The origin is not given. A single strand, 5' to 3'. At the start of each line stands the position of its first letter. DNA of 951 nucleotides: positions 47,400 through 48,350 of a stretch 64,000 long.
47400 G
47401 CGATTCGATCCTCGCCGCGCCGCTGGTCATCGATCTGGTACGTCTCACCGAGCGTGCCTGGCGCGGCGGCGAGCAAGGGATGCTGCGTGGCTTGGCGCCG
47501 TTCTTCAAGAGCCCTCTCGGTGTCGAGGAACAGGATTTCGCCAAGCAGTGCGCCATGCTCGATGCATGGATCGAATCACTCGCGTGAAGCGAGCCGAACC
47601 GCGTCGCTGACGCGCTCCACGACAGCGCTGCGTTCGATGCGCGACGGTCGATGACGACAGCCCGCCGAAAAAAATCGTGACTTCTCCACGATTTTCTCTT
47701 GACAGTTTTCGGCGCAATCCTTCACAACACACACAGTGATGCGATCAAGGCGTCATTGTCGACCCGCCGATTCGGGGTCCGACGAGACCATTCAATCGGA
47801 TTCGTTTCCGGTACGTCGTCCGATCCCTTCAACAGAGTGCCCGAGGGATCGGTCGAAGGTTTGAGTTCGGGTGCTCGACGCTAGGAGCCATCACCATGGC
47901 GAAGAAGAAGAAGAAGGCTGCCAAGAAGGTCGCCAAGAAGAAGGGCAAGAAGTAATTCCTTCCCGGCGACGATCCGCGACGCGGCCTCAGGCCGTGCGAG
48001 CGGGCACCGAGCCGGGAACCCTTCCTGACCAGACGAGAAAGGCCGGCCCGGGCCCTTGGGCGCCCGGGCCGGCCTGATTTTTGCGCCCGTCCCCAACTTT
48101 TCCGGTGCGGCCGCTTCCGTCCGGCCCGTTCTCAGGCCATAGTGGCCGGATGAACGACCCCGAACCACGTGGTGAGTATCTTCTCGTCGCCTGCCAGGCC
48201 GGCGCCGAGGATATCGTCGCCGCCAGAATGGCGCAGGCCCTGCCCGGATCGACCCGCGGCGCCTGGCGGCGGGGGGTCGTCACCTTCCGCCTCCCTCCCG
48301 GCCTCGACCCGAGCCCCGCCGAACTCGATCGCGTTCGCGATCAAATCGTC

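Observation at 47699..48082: Stand-alone 19-codon Lys-rich micro-ORF with a long structured leader and a strong terminator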

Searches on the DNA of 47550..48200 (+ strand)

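Call 4: search_rna_families(source=window, start=47550, end=48200, threshold=evalue, max_evalue=10, show_alignments=3)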
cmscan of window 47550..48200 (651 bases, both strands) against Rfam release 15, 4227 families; matches with E-value up to 10: 7.
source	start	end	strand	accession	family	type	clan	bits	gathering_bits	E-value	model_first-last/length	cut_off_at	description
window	48036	48079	-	RF03941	mir-3158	Gene; miRNA;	-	20.2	97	0.6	1-81/81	no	mir-3158 microRNA precursor family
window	47986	48078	-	RF01023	mir-940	Gene; miRNA;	-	19.5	106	3.2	1-94/94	no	mir-940 microRNA precursor family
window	48031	48074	-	RF01838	sobemo_FSE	Cis-reg; frameshift_element;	-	18.4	55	0.48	26-64/79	no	sobemovirus ribosomal frameshift elemental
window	48007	48079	+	RF02833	Scr3202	Gene; sRNA;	-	18.2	52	4.7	1-95/95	no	Streptomyces RNA 3202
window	47998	48080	+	RF01812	Pxr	Gene; sRNA;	-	16.1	80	3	1-109/109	no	Pxr regulatory sRNA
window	47896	48092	+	RF02225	sX6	Gene; sRNA;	-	12.9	40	0.51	1-342/342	no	Proteobacterial sRNA sX6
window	48039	48079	+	RF02602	BASRCI414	Gene; sRNA;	-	10.1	270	7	63-105/229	no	Brucella sRNA CI414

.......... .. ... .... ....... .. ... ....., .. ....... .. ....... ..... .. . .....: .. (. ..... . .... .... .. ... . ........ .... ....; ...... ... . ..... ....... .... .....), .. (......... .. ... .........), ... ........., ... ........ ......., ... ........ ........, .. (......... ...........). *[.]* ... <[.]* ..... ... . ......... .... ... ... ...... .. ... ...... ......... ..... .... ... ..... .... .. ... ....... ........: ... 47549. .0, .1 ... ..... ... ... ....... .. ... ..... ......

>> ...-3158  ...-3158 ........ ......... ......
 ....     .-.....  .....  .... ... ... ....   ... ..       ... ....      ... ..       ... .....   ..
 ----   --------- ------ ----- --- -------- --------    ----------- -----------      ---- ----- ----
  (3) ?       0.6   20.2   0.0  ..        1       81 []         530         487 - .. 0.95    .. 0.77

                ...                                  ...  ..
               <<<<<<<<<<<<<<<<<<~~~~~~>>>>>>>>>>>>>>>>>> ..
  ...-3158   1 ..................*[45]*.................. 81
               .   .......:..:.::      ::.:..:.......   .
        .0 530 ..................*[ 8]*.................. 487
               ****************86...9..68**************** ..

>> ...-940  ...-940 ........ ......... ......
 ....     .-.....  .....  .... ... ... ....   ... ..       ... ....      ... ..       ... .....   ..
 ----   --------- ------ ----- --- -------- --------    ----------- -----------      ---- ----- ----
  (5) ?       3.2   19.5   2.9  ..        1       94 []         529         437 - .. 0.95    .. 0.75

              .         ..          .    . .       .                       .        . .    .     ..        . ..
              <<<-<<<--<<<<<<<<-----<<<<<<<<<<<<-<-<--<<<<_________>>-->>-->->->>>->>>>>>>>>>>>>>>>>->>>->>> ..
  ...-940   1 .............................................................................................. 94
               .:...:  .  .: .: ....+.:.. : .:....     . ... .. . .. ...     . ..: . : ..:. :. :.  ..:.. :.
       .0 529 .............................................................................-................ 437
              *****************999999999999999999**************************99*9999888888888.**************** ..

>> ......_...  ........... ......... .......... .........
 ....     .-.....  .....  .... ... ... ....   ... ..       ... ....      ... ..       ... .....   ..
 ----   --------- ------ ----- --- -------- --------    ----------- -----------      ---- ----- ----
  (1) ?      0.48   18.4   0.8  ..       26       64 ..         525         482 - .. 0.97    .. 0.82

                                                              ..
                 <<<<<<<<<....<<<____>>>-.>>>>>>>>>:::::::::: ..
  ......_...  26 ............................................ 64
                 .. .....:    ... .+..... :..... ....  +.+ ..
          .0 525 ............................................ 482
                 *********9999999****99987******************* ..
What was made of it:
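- On Any Rfam 15 family (riboswitches, r-protein leaders, sRNAs): At E<=10 there are only chance hits on the terminator hairpin (call 4).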

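Call 20: build_rna_model(alignment_id=A2, structure=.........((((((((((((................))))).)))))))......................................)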
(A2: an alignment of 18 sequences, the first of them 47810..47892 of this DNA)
Model R1 built from alignment A2 (18 sequences, 88 columns); structure: as given.
model positions 84; base pairs 12; branch points 0; effective number of sequences 2.25; information 0.676 bits per position. Calibrated on 0.2 Mb of random sequence (short: E-values are rough).
structure used (alignment columns):
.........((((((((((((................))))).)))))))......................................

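Call 21: search_with_rna_model(model_id=R1, sources=[window, L001, L002, L003, L004, L005, L006, L007, L008, L009, L010, L011, L012, L013, L014, L015, L016, L017, L018, L019, L020, L021, L022, L023, L024, L025, L026, L027, L028, L029, L030, L031, L032, L033, L034, L035, L036, L037, L038, L039, L040, L041, L042, L043, L044, L045, L046, L047, L048, L049, L050, L051, L052, L053, L054, L055, L056, L057, L058, L059, L060, L061, L062, L063, L064, L065, L066, L067, L068, L069, L070, L071, L072, L073, L074, L075, L076, L077, L078, L079, L080], max_evalue=1)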
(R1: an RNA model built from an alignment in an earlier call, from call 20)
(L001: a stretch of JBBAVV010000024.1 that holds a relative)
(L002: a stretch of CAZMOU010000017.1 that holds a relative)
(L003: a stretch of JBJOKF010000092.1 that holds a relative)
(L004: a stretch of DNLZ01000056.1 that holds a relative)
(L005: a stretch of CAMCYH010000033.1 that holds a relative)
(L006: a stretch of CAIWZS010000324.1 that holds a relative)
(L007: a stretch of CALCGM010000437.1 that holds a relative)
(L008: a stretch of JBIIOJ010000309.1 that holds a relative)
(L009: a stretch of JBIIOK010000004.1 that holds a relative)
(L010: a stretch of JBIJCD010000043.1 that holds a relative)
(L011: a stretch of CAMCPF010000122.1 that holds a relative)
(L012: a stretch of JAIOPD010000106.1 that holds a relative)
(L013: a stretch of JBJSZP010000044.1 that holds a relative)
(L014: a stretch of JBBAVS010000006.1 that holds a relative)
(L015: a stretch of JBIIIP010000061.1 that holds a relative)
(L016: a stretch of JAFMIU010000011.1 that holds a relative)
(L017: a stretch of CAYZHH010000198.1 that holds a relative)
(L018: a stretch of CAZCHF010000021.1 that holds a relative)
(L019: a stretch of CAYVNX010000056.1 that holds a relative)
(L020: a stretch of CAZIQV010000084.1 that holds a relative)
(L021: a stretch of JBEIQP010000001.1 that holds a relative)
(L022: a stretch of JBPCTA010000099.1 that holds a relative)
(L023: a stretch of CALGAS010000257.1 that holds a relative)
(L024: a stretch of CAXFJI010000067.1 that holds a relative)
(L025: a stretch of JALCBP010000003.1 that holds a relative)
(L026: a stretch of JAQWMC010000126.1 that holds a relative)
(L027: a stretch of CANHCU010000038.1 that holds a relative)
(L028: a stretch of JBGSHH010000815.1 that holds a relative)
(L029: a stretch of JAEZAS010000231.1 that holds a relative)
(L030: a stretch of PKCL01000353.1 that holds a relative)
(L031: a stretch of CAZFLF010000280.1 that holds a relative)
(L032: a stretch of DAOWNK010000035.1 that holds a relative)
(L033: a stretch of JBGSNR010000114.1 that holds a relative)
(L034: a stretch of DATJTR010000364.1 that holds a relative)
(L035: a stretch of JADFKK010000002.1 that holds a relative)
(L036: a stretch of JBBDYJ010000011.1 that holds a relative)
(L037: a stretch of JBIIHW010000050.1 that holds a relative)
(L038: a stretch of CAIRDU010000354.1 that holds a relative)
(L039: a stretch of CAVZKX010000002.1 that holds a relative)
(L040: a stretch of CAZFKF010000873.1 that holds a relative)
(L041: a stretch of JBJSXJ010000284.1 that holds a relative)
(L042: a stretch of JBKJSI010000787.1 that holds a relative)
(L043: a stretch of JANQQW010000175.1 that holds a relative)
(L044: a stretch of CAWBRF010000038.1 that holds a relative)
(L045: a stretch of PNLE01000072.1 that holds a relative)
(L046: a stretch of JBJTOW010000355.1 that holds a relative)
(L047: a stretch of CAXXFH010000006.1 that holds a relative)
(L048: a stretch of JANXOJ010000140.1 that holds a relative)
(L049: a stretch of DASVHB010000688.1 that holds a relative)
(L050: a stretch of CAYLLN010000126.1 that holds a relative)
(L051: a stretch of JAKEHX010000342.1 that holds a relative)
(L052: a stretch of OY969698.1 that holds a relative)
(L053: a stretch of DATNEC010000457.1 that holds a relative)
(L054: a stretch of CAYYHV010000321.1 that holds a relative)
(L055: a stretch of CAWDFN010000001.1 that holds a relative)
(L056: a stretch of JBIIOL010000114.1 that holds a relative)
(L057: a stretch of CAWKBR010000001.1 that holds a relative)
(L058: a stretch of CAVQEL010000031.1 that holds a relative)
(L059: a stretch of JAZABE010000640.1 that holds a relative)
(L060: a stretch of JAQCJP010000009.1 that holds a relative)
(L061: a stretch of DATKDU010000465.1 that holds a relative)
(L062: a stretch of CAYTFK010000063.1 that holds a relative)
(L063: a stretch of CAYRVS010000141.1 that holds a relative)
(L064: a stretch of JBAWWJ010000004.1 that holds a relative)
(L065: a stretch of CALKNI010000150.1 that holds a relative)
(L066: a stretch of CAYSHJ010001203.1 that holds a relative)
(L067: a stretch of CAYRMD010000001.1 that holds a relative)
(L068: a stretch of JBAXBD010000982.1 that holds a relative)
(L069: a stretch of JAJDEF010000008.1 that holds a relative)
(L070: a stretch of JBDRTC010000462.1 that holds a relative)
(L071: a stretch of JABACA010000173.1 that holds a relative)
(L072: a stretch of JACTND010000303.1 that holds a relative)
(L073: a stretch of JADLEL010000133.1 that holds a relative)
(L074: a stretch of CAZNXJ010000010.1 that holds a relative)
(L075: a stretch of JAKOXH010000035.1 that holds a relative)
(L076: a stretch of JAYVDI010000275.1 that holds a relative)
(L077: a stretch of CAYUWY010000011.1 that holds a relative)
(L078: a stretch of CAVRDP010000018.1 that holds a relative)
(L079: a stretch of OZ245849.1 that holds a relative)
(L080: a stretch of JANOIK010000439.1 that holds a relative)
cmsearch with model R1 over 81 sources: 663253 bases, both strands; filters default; matches with E-value up to 1: 22.
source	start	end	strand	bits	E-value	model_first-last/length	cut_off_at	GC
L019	5497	5580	+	100.8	8.5e-22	1-84/84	no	0.6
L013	5319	5402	+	96.7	8.7e-21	1-84/84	no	0.64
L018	5296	5379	+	95.1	2.2e-20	1-84/84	no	0.6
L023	5435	5517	+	94.8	2.7e-20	1-84/84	no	0.53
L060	5483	5565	+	94.8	2.7e-20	1-84/84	no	0.53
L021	1253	1336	+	92.2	1.1e-19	1-84/84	no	0.65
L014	5432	5514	+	91.5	1.7e-19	1-84/84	no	0.61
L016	5405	5488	+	91.5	1.8e-19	1-84/84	no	0.58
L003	5487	5567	+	91.3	2e-19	1-84/84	no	0.68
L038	1109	1192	+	90.8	2.6e-19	1-84/84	no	0.58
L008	3073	3156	+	90.2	3.7e-19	1-84/84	no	0.61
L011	5300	5382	+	90.1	3.8e-19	1-84/84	no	0.6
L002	5485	5567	+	87.9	1.4e-18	1-84/84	no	0.64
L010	5423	5505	+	87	2.3e-18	1-84/84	no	0.61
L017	1809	1893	+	86.7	2.6e-18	1-84/84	no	0.6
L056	5405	5485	+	85.6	5e-18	1-84/84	no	0.63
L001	5501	5583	+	84.6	8.8e-18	1-84/84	no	0.63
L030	1734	1815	+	39.5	1.2e-06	1-84/84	no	0.52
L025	5450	5532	+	39.1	1.5e-06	1-84/84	no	0.53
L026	3211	3293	+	38.7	2e-06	1-84/84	no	0.51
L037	6010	6039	+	18.7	0.18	1-84/84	no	0.6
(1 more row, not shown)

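Call 34: search_with_rna_model(model_id=R1, sources=[L081, L082, L083, L084, L085, L086, L087, L088, L089, L090, L091, L092, L093, L094, L095, L096, L097, L098, L099, L100, L101, L102, L103, L104, L105, L106, L107, L108, L109, L110, L111, L112, L113, L114, L115, L116, L117, L118, L119, L120, L121, L122, L123, L124, L125, L126, L127, L128, L129, L130, L131, L132, L133, L134, L135, L136, L137, L138, L139, L140, L141, L142, L143, L144, L145, L146, L147, L148, L149, L150, L151, L152, L153, L154, L155, L156, L157, L158, L159, L160, L161, L162, L163, L164, L165, L166, L167, L168, L169, L170, L171, L172, L173, L174, L175, L176, L177, L178, L179, L180], max_evalue=0.01, make_alignment=true)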
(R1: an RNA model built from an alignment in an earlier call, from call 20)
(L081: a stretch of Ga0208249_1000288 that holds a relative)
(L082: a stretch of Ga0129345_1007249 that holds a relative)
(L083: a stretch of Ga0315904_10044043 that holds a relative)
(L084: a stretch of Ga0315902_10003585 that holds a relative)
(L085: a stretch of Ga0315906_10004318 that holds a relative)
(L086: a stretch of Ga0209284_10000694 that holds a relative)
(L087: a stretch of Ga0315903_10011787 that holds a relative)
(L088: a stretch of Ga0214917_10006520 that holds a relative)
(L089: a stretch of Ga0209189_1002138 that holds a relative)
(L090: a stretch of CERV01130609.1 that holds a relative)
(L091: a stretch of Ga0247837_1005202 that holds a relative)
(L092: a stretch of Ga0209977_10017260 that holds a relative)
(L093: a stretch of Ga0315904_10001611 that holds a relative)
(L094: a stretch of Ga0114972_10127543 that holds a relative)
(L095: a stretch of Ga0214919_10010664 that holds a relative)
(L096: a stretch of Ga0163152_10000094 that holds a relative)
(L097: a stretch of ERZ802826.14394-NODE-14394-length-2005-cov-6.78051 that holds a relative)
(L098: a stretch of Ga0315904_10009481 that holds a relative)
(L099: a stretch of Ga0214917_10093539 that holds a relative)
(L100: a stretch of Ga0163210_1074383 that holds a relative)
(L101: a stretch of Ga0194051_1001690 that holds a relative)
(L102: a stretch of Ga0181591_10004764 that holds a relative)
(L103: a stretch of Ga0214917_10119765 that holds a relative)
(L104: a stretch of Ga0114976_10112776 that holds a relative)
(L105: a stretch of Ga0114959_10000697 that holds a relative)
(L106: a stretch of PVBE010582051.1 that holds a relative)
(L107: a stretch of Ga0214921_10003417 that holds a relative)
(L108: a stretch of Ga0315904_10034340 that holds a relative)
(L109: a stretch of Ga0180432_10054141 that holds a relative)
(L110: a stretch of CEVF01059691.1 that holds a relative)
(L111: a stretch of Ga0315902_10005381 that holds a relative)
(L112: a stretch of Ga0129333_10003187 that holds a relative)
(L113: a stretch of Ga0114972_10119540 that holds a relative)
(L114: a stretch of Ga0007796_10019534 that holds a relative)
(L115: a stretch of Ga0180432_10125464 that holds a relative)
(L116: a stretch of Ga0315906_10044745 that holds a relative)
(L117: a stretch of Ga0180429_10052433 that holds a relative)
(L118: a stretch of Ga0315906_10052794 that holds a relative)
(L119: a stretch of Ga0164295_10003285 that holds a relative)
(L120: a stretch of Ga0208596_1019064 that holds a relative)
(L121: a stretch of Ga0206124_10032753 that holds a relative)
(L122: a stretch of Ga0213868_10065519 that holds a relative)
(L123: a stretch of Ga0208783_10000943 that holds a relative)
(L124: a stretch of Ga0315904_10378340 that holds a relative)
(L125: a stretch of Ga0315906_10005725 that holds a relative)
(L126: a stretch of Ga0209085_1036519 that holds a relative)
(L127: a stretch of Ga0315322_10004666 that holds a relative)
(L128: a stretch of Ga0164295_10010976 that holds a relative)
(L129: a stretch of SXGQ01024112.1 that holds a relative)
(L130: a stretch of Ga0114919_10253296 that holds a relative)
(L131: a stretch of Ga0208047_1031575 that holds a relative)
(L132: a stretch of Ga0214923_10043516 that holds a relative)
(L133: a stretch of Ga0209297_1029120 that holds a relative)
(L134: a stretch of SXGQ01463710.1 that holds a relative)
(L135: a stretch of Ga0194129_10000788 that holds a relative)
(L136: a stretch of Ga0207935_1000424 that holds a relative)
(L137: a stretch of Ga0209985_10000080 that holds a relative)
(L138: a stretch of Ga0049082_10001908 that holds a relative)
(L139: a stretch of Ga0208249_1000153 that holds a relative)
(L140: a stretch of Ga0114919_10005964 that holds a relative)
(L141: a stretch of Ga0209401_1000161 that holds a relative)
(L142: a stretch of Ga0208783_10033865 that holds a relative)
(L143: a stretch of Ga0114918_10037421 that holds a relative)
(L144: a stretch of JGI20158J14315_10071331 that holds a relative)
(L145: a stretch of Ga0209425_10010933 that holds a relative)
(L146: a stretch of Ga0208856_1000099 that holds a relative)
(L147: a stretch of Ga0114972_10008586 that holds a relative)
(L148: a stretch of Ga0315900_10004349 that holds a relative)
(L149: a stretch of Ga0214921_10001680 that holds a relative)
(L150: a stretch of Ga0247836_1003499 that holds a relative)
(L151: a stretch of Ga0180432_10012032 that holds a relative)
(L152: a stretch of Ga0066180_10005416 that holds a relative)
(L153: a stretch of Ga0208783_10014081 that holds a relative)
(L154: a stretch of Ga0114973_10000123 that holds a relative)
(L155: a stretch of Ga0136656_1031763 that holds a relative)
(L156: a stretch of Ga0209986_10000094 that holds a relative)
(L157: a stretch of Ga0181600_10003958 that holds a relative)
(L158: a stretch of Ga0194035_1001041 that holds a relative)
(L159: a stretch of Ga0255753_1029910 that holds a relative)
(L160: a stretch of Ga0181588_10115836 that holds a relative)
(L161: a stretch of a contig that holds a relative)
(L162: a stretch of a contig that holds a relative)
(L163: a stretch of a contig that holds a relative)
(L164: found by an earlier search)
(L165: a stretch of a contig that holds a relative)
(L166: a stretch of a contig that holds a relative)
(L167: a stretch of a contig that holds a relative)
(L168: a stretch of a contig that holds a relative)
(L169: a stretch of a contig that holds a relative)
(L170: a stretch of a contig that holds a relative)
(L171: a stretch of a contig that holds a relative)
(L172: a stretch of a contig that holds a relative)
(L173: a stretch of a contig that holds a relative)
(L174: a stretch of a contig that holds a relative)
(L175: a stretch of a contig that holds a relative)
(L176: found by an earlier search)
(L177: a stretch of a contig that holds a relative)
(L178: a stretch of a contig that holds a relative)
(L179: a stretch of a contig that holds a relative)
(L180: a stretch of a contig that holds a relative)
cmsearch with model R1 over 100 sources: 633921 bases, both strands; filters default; matches with E-value up to 0.01: 88.
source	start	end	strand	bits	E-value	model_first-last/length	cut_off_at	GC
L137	1163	1246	+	98.5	3e-21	1-84/84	no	0.61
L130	323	406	+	97.5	5.5e-21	1-84/84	no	0.58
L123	2205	2288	-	97.1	6.9e-21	1-84/84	no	0.67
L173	2984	3067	-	97.1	6.9e-21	1-84/84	no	0.67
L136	5557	5640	+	96.5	9.3e-21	1-84/84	no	0.63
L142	1958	2041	-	96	1.2e-20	1-84/84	no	0.58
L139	5182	5265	-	96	1.3e-20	1-84/84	no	0.61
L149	5226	5309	-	95.6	1.6e-20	1-84/84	no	0.61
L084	5853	5936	-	95.2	2e-20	1-84/84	no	0.64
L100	728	811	-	94.7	2.6e-20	1-84/84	no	0.63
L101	421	504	-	92.9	7.5e-20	1-84/84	no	0.56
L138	2609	2692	+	92.9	7.5e-20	1-84/84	no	0.56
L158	446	529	-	92.9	7.5e-20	1-84/84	no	0.56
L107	6002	6085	-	92.9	7.5e-20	1-84/84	no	0.63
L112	1062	1144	-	92.5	9.4e-20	1-84/84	no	0.61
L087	2463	2544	-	92.4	9.8e-20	1-84/84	no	0.61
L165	3340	3423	+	90.8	2.5e-19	1-84/84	no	0.58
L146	377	460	+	90.7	2.6e-19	1-84/84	no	0.63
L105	949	1031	-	90.4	3.1e-19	1-84/84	no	0.61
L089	5616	5699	-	90.2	3.4e-19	1-84/84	no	0.64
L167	631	714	+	89.8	4.2e-19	1-84/84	no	0.58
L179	2333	2414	-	89.4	5.4e-19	1-84/84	no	0.6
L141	4879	4961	+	89.4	5.4e-19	1-84/84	no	0.65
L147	2891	2971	-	89.4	5.6e-19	1-84/84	no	0.63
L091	4205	4288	+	89.3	5.7e-19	1-84/84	no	0.6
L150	1299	1382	-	89.3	5.7e-19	1-84/84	no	0.6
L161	1794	1876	+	89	6.8e-19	1-84/84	no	0.59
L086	3059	3143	+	88.9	7.3e-19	1-84/84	no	0.6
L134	3847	3929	-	88.8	7.5e-19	1-84/84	no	0.6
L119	11796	11876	-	88.4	9.6e-19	1-84/84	no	0.65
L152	2834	2914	+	88.4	9.6e-19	1-84/84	no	0.65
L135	7152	7236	+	88.2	1.1e-18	1-84/84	no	0.65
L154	2740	2822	+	87.8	1.4e-18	1-84/84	no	0.64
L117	2460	2542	+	87.5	1.6e-18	1-84/84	no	0.63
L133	233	315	-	87.3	1.8e-18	1-84/84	no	0.63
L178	2442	2522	-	87.1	2e-18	1-84/84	no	0.6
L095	1768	1848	+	87.1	2e-18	1-84/84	no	0.65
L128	4688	4768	+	86.9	2.2e-18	1-84/84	no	0.59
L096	2745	2829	-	86.7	2.5e-18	1-84/84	no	0.6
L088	3393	3474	+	86.6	2.7e-18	1-84/84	no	0.67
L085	3587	3670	-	86.4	3e-18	1-84/84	no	0.62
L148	2020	2103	-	86.4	3e-18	1-84/84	no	0.62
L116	2893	2975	+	85.6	4.7e-18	1-84/84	no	0.65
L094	1074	1154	+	85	6.8e-18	1-84/84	no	0.6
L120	532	612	+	83.6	1.5e-17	1-84/84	no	0.62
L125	1581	1663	-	82.4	3e-17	1-84/84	no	0.65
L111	8625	8708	+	81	6.5e-17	1-84/84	no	0.61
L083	4252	4334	-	80.2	1e-16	1-84/84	no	0.69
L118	3688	3770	+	80.2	1e-16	1-84/84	no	0.69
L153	1157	1239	+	79.4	1.6e-16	1-84/84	no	0.71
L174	7409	7489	-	79.4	1.7e-16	1-84/84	no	0.6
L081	2039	2121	+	79.1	1.9e-16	1-84/84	no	0.63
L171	522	604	-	79.1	1.9e-16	1-84/84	no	0.63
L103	792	872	+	78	3.7e-16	1-84/84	no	0.67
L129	2103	2183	+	77.9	3.8e-16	1-84/84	no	0.65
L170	4701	4783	+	77.8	4e-16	1-84/84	no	0.6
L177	615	698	+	75.9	1.2e-15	1-84/84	no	0.6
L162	3396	3478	+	75.3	1.6e-15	1-84/84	no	0.64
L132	2888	2969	+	72.6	7.6e-15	1-84/84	no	0.57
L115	752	837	-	71.6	1.4e-14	1-84/84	no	0.56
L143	2364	2446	-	70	3.4e-14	1-84/84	no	0.58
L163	235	317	+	69.4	4.7e-14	1-84/84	no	0.71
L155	1480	1559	+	66.9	2e-13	1-84/84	no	0.57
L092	511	590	-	60.8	6.4e-12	1-84/84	no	0.64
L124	554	637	+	58.9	1.9e-11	1-84/84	no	0.6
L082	2638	2721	+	56.9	6.1e-11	1-84/84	no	0.57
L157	6736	6819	+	56.9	6.1e-11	1-84/84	no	0.57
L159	2807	2890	-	56.9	6.1e-11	1-84/84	no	0.57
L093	3917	4000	+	54.5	2.4e-10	1-84/84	no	0.64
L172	3200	3280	-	49.3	4.5e-09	1-84/84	no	0.53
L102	3877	3958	-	43.5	1.2e-07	1-84/84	no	0.57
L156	2015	2095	+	42.3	2.4e-07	1-84/84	no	0.57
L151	4384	4464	-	42.1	2.8e-07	1-84/84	no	0.54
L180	2414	2494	-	42.1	2.8e-07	1-84/84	no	0.54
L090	2566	2648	+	40.4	7.3e-07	1-84/84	no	0.51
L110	321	403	+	40.4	7.3e-07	1-84/84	no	0.51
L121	743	825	+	40.4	7.3e-07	1-84/84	no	0.51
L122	1093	1175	-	40.4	7.3e-07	1-84/84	no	0.51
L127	9260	9342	+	40.4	7.3e-07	1-84/84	no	0.51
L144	637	719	+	40.4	7.3e-07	1-84/84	no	0.51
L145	5471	5553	-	40.4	7.3e-07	1-84/84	no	0.51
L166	1418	1500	-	40.4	7.3e-07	1-84/84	no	0.51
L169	744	826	+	40.4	7.3e-07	1-84/84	no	0.51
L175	4423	4505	+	40.4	7.3e-07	1-84/84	no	0.51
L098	1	39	+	33.8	3.1e-05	46-84/84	5'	0.51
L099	1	39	+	33.7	3.2e-05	46-84/84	5'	0.62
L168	2179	2208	-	28.7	0.00057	54-84/84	5'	0.63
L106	1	58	+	24.4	0.0064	27-84/84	5'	0.53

Alignment A3: 88 matches aligned to the model, 95 columns, each read 5' to 3' on its own strand. Consensus structure (alignment columns), stored with it:
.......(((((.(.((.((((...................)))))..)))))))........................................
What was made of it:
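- The model hits once per locus, always directly before the ORF (calls 21, 34).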
